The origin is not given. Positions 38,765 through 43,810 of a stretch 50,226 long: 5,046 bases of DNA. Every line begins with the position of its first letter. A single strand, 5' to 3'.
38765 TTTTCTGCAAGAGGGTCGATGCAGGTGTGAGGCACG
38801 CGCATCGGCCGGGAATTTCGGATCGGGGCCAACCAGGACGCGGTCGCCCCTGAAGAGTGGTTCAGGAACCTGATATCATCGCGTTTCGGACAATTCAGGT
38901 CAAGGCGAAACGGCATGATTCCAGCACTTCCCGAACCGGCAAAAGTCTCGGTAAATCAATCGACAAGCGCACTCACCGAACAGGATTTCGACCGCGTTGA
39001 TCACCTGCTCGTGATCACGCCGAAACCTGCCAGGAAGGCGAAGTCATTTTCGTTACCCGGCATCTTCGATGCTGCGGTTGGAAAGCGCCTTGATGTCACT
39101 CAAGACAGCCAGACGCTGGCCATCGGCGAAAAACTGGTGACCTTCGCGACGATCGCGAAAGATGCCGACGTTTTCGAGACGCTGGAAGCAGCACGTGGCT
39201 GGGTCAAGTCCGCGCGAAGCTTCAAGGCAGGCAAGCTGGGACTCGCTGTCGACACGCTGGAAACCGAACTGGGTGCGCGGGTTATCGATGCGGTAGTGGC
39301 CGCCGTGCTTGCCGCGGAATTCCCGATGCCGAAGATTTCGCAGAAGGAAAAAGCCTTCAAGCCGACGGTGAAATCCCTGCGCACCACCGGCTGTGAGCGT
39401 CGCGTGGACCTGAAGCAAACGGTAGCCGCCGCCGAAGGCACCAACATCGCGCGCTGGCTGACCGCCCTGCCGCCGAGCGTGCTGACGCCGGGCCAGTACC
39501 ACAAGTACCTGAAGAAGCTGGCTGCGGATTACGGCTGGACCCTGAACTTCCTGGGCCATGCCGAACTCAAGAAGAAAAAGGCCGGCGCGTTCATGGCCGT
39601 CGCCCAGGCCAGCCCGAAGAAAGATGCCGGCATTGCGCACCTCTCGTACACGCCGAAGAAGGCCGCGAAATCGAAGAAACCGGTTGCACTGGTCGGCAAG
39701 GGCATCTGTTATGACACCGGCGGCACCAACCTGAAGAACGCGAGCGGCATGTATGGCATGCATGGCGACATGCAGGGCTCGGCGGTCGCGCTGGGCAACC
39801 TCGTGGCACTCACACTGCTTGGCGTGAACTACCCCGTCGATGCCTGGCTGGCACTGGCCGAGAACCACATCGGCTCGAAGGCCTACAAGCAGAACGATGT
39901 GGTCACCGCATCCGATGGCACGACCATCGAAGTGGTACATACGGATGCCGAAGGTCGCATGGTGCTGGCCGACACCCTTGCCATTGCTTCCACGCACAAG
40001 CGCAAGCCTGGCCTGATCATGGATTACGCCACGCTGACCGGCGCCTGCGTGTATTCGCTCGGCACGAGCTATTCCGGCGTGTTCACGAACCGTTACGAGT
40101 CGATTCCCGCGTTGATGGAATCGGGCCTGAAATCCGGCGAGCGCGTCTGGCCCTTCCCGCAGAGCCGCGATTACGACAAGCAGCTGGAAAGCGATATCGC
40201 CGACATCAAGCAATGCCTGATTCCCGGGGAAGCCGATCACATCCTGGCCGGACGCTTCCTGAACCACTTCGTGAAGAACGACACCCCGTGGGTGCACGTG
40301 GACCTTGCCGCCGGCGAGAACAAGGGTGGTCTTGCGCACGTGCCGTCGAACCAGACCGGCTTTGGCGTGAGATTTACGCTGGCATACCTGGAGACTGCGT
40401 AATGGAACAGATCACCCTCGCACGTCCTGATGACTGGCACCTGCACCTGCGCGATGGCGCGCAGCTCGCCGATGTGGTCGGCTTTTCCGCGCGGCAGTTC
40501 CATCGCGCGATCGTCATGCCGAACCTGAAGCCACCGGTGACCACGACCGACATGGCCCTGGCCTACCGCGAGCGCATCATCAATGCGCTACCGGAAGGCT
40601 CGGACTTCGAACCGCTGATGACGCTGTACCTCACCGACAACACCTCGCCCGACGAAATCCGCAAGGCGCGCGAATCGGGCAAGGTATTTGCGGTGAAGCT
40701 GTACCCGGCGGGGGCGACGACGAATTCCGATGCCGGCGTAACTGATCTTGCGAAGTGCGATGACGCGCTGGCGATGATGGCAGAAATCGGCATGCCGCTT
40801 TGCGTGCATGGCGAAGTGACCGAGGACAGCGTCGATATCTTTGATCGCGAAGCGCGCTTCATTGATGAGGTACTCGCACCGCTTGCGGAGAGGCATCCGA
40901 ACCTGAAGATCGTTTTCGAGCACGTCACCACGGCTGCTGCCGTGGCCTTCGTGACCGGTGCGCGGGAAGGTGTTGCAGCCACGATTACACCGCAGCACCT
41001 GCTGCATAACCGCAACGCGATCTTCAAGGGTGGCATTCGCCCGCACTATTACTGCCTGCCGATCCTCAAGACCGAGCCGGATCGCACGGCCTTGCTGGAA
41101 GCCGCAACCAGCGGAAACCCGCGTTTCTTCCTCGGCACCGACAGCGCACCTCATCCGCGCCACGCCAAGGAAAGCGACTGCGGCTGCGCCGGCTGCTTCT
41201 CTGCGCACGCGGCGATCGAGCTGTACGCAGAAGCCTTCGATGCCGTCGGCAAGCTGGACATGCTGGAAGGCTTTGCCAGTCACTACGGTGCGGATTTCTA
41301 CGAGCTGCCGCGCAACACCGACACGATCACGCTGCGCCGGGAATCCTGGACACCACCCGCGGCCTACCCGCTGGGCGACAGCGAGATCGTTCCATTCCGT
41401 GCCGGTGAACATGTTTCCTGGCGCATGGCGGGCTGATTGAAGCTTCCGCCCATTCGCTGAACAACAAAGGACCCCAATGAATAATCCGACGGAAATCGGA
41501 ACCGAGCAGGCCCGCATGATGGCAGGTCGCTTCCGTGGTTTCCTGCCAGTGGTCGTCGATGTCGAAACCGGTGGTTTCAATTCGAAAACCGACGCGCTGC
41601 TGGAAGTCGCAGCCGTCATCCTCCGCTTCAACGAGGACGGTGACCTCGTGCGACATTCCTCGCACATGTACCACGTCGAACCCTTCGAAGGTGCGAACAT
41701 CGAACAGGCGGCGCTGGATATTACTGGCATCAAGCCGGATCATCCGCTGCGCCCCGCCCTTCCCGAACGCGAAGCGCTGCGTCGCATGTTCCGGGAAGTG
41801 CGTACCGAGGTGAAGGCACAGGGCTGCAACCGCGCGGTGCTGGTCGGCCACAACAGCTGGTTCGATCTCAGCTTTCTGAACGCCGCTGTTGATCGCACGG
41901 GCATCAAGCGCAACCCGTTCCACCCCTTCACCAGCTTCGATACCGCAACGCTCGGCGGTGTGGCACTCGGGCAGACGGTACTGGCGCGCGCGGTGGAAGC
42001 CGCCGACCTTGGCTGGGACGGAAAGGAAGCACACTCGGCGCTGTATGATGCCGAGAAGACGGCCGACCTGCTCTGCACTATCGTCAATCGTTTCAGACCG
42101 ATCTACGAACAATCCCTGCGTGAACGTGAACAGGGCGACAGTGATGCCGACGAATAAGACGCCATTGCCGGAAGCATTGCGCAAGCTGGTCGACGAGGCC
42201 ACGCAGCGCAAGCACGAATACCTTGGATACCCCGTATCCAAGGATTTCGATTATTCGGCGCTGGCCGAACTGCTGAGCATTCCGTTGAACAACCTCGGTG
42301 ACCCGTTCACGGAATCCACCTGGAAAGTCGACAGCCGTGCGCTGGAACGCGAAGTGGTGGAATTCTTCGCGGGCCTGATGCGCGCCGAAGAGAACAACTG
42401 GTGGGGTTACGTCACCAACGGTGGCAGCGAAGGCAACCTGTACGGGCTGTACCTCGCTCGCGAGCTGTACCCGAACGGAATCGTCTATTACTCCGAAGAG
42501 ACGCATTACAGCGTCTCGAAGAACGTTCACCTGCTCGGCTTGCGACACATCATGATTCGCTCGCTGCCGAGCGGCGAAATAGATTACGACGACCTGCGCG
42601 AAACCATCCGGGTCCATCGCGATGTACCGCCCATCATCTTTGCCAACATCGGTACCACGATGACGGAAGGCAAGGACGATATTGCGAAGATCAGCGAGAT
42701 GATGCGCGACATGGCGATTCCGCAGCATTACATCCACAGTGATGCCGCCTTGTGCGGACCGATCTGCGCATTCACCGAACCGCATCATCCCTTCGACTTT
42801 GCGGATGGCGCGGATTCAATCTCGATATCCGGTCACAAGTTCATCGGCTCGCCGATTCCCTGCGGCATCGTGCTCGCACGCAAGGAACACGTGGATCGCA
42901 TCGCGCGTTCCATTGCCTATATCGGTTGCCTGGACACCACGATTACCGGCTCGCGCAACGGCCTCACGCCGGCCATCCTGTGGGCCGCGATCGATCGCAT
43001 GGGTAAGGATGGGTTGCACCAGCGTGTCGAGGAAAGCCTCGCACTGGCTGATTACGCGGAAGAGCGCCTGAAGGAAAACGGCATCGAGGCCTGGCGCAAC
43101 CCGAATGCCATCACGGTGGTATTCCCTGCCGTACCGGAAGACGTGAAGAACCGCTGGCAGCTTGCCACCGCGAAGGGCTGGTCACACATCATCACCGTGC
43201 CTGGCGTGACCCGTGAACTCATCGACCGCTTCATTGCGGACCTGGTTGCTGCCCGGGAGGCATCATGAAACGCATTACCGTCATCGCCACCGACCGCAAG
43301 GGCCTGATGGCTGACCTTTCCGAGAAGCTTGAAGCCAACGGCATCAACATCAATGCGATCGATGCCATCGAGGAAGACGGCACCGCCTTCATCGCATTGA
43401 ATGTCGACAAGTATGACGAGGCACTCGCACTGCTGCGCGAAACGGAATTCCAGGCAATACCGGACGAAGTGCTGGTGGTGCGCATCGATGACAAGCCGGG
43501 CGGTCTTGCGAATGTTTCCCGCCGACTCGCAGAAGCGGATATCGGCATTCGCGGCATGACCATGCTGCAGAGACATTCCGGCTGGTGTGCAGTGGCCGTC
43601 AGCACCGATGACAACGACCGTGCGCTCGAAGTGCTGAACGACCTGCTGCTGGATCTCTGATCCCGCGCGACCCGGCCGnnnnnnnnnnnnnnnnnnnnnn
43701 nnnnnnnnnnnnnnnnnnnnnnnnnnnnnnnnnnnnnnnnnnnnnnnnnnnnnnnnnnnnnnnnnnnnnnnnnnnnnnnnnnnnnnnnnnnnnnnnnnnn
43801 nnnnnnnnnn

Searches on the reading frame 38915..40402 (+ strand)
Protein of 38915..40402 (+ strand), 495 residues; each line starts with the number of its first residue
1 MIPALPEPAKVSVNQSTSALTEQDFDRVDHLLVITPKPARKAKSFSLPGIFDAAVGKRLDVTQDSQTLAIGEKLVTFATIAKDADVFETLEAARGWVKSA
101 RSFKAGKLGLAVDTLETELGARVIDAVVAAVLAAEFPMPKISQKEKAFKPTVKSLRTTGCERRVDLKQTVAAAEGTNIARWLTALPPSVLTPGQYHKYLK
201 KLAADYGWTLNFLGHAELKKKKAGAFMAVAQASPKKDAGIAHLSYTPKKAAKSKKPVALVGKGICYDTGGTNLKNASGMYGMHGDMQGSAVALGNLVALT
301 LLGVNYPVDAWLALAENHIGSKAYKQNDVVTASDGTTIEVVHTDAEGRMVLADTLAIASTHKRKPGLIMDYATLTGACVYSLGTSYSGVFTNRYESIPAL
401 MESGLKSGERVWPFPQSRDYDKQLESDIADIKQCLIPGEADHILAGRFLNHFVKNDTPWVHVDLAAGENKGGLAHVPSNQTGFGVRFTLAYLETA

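Call 77: search_protein_families(library=pfam, proteins=[window:38915-40402:+], max_evalue=0.0001)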
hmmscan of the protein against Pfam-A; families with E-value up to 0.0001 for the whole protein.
window:38915-40402:+ (495 aa): 1 family
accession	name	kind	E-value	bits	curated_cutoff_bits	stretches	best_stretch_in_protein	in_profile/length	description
PF00883.26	Peptidase_M17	-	1.6e-96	323.7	25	1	177-487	1-308/310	Cytosol aminopeptidase family, catalytic domain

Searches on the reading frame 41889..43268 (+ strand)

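Call 80: search_protein_families(library=pfam, proteins=[window:41889-43268:+], max_evalue=0.0001)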
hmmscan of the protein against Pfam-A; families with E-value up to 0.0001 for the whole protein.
window:41889-43268:+ (459 aa): 1 family
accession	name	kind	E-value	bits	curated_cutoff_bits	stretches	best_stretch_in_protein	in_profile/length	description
PF00282.25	Pyridoxal_deC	-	2.4e-18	66.4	27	1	196-398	145-357/375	Pyridoxal-dependent decarboxylase conserved domain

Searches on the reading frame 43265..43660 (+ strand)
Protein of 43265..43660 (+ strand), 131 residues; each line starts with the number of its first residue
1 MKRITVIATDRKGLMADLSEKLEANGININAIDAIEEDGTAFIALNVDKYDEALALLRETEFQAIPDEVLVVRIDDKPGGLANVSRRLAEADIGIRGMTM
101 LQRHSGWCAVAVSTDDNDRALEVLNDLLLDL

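Call 80: search_protein_families(library=pfam, proteins=[window:43265-43660:+], max_evalue=0.0001)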
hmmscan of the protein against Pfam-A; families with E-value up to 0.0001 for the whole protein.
window:43265-43660:+ (131 aa): 5 families
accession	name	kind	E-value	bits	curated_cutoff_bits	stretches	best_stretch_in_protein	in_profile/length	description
PF01842.31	ACT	-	9.4e-12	44.9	27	1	3-48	2-50/66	ACT domain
PF13291.12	ACT_4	-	1.3e-10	42.2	27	1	3-47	8-54/80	ACT domain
PF22629.2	ACT_AHAS_ss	-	6.7e-06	26.6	27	0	4-54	1-52/67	AHAS small subunit-like ACT domain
PF19571.5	ACT_8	-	1.7e-05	25.1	23.5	1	47-125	49-126/141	ACT domain pair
PF13840.12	ACT_7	-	1.7e-05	25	27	0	10-35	19-43/65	ACT domain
